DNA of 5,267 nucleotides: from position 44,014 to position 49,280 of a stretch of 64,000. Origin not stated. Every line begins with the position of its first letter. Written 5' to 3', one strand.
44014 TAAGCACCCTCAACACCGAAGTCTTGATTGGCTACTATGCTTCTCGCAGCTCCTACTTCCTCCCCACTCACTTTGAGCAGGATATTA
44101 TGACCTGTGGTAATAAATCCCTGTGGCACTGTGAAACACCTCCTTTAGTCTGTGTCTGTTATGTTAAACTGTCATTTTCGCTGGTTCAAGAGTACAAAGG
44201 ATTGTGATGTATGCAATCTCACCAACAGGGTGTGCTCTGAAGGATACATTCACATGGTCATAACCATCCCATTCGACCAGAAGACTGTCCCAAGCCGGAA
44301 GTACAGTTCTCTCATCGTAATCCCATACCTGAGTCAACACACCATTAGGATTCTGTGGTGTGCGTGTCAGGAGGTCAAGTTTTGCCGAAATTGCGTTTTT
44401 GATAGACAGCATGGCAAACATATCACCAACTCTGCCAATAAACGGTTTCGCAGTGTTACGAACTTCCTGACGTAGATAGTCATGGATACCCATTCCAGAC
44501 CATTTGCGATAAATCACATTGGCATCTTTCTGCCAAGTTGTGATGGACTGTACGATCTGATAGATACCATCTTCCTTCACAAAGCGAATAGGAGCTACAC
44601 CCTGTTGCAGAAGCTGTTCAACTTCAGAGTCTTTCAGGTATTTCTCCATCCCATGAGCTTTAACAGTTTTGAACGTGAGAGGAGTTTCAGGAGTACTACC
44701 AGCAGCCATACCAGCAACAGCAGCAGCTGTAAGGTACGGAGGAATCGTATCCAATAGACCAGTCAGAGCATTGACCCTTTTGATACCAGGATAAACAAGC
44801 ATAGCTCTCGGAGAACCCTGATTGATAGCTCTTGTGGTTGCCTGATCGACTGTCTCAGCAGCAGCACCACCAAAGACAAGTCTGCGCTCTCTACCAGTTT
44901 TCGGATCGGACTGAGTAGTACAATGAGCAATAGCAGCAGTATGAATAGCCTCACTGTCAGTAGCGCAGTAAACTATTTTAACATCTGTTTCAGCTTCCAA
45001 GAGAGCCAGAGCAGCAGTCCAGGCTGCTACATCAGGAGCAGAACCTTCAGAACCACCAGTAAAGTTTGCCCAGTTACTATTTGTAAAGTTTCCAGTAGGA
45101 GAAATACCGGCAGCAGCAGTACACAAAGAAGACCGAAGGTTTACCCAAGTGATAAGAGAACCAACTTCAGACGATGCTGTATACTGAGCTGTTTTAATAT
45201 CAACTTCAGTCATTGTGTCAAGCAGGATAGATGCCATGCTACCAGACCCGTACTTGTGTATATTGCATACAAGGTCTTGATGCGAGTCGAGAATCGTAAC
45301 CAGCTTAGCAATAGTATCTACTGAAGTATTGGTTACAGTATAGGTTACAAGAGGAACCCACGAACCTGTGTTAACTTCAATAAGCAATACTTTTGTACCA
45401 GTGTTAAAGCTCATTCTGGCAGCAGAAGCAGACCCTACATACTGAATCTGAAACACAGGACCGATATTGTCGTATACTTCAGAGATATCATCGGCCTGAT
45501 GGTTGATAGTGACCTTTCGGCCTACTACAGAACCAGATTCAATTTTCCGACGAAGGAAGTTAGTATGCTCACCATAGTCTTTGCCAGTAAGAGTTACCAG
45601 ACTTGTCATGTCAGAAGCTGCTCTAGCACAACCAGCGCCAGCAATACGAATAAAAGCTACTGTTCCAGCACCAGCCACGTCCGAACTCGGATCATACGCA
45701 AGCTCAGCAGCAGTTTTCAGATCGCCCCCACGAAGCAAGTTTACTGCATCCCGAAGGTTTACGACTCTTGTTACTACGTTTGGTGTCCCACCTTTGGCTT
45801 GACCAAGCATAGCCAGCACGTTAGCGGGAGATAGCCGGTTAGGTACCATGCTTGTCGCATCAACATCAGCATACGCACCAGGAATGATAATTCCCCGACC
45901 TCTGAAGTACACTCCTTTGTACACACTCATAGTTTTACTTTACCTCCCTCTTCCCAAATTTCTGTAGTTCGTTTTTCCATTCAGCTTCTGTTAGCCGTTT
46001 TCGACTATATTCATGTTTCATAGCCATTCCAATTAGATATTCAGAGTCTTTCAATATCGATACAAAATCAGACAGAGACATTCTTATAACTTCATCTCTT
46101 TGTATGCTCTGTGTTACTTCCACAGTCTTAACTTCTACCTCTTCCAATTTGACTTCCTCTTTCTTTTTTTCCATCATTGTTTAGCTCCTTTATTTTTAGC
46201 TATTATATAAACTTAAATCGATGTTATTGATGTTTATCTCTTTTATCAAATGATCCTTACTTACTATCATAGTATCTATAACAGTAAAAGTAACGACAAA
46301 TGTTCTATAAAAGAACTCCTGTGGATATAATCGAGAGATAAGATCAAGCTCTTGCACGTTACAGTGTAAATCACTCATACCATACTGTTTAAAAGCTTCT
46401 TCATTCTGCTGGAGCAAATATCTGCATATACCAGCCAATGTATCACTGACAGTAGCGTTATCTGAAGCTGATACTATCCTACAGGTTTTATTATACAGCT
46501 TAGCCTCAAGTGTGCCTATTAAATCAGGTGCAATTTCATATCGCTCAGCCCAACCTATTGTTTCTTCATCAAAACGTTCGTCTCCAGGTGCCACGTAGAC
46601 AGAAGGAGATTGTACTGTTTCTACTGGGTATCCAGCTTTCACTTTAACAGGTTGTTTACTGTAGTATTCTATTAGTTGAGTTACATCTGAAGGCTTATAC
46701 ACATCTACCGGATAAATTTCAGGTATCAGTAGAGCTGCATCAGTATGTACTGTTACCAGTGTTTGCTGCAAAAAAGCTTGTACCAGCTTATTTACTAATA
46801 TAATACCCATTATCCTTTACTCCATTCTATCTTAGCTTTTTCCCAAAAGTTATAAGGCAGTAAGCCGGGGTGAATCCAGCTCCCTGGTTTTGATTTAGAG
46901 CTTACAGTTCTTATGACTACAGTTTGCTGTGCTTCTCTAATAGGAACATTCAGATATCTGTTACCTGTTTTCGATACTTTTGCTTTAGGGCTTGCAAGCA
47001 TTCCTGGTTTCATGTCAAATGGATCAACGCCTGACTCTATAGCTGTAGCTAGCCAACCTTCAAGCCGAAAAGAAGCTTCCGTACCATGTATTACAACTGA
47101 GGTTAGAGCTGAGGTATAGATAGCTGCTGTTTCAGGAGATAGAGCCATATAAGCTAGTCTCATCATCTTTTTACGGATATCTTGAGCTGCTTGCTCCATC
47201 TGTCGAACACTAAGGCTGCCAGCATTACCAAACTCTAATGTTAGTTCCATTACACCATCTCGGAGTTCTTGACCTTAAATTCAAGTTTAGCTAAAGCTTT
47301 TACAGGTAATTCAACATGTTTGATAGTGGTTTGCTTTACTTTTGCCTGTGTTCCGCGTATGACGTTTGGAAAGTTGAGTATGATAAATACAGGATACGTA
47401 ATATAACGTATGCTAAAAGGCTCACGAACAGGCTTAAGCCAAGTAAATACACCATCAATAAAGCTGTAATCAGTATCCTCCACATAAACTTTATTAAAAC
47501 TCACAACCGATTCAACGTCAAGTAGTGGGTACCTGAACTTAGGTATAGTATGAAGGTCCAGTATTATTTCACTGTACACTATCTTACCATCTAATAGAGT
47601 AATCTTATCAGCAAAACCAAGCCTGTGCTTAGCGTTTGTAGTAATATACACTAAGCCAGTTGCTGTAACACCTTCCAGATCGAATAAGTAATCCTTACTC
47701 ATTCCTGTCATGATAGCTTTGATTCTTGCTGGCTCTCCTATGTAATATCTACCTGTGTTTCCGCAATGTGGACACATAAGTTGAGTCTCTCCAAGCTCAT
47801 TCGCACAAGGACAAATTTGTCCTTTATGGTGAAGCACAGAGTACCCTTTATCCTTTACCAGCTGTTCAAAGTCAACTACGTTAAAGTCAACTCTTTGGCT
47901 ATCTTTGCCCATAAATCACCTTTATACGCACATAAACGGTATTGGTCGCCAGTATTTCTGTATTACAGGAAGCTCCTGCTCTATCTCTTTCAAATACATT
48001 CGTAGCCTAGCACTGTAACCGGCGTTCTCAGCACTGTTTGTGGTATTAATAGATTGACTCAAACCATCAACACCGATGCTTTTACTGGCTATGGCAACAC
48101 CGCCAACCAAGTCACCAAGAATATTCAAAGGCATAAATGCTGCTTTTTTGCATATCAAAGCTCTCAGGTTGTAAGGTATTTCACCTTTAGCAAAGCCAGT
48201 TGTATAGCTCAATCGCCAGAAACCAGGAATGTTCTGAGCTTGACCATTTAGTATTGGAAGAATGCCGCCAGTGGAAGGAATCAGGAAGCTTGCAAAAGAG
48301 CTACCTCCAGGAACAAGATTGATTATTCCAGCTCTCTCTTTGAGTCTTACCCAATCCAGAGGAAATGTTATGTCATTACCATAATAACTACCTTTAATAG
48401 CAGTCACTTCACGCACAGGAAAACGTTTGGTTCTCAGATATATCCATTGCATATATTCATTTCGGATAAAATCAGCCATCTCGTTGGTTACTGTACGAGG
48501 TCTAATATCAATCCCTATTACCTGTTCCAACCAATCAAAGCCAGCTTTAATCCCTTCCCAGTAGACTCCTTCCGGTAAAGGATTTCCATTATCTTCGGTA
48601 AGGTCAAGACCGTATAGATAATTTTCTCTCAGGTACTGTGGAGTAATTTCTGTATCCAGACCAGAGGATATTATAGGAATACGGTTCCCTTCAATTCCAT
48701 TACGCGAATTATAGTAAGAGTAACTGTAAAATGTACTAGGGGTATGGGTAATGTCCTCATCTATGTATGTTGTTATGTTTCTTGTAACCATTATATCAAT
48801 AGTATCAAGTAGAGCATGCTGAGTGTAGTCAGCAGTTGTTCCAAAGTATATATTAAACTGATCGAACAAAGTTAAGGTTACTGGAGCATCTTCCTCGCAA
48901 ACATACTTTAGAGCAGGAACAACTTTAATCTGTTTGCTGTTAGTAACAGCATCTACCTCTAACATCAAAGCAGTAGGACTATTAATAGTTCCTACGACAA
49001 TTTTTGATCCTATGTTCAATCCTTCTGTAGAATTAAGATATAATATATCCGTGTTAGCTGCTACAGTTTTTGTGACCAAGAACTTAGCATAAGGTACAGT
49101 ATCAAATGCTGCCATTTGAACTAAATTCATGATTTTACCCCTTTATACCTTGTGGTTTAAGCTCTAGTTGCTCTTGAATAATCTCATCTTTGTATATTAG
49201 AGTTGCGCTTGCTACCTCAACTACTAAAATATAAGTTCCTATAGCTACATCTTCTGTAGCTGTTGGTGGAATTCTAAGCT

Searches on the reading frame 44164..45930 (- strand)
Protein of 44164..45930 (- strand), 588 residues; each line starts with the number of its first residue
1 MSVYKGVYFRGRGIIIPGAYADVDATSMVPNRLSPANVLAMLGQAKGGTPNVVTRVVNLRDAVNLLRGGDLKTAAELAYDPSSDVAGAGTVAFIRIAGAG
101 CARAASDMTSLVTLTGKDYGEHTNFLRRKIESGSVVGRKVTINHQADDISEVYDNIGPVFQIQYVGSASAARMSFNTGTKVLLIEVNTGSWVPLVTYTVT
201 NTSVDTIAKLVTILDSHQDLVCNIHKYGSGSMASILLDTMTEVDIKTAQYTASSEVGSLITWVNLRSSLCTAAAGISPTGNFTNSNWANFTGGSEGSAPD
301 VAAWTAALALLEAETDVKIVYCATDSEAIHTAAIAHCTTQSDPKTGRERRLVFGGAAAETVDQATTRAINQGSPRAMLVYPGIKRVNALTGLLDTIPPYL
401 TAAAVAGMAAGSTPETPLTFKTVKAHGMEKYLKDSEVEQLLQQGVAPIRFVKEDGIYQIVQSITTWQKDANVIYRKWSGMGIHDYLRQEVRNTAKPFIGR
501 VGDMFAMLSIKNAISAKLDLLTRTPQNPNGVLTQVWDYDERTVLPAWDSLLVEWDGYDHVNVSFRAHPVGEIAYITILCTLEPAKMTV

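Call 16: search_protein_families(library=phrogs, proteins=[window:44164-45930:-], max_evalue=0.001)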
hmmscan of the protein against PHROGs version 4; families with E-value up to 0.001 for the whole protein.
window:44164-45930:- (588 aa): 3 families
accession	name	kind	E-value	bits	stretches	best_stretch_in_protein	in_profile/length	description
phrog_279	-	tail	2.1e-65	222.4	1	6-582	4-483/489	tail sheath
phrog_2839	-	tail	1.8e-09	37.6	1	295-521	291-519/581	tail sheath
phrog_10244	-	tail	1.9e-05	25.1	1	401-523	263-387/431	tail sheath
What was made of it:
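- Tail sheath gene at 44164-45930 (call 16).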

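Call 64: search_dna_similar(query=window:44164-45930:-, collection=phages, mode=protein, max_rows=15, max_evalue=0.00001)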
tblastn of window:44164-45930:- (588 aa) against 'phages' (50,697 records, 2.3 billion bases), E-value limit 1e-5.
Records with a match: 763; places in all: 763; records where one place covers at least 80% of the query: 209.
Best place of each record, by identity: <60% 763.
By first word of the organism name: Staphylococcus 343; Bacillus 243; Enterococcus 69; Listeria 55; Lactobacillus 22; Thermus 5; Brochothrix 4; Pseudomonas 3; Mammaliicoccus 3; Bordetella 2; and 13 more.
By host as written in the record: Staphylococcus aureus 111; - 68; Listeria monocytogenes 44; Staphylococcus sp. 27; Bacillus subtilis 26; Bacillus cereus 26; Staphylococcus carnosus TM300 22; Enterococcus faecalis 20; and 189 more.
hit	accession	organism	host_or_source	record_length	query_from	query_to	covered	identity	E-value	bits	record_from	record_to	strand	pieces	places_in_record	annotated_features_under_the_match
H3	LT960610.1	Bacillus phage SBSphiC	Bacillus subtilis BEST7003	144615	6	577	97%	34.8%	2e-62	229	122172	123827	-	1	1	record has no annotation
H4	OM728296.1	Bacillus phage vB_BsuM-Goe26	Bacillus subtilis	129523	6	577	97%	34.8%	4e-62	228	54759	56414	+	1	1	hypothetical protein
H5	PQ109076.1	Thermus phage Lalka27a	Thermus thermophilus HB27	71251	6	586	99%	34.2%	4e-62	228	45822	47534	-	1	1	tail sheath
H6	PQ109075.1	Thermus phage Lalka8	Thermus thermophilus HB8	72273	6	586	99%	34.2%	4e-62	228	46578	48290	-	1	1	tail sheath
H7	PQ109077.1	Thermus phage Lalka27b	Thermus thermophilus HB27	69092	6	586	99%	34.1%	6e-62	228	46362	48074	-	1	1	tail sheath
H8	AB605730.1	Bacillus phage SP-10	-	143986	6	577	97%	34.4%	2e-60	223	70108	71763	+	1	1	tail sheath protein precursor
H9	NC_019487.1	Bacillus phage SP-10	-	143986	6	577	97%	34.4%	2e-60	223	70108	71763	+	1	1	tail sheath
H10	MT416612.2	Bacillus phage YungSlug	Bacillus thuringiensis kurstaki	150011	6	577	97%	32.9%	1e-56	212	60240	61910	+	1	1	tail sheath protein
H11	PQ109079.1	Thermus phage Cumys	Thermus thermophilus HB8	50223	6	586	99%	32.0%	1e-55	209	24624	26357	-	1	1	tail sheath | hypothetical protein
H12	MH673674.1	Thermus phage phiMa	Thermus thermophilus HB8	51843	6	586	99%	32.0%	1e-55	209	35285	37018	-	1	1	hypothetical protein (x2)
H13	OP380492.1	Bacillus phage Nachito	Bacillus sp. ET1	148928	6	577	97%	31.0%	5e-51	195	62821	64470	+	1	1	tail sheath protein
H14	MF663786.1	Bordetella phage vB_BbrM_PHB04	Bordetella bronchiseptica 4715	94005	6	577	97%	29.5%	6e-42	168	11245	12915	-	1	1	major tail sheath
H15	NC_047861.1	Bordetella phage vB_BbrM_PHB04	Bordetella bronchiseptica 4715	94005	6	577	97%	29.5%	6e-42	168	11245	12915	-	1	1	tail sheath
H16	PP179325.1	Pseudomonas phage Touem01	Pseudomonas syringae 7C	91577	8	582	98%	29.0%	2e-30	133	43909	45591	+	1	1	major tail sheath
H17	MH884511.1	Exiguobacterium phage vB_EalM-132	Exiguobacterium alkaliphilum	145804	1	583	99%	28.1%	4e-30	132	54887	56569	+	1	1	tail sheath protein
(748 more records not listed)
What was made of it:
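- The tail-sheath relatives are SPO1-like phages of Gram-positive hosts (call 64).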

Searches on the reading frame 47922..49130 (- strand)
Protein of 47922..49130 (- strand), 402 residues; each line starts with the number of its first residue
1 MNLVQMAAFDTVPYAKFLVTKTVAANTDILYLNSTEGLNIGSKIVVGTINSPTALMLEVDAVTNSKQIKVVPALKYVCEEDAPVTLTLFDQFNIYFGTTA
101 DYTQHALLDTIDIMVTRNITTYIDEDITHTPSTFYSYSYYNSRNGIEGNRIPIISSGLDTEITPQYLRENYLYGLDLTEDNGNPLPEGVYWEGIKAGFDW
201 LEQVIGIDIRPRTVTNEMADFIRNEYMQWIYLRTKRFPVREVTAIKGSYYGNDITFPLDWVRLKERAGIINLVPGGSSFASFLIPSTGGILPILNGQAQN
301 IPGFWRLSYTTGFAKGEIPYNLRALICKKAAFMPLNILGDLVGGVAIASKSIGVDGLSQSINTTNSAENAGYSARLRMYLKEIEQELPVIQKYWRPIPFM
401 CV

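Call 16: search_protein_families(library=phrogs, proteins=[window:47922-49130:-], max_evalue=0.001)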
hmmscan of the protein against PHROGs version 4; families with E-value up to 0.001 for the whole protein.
window:47922-49130:- (402 aa): 1 family
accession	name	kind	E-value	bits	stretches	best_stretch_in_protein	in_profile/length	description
phrog_772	-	tail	5.6e-43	148.5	1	132-397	15-300/305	tail fiber protein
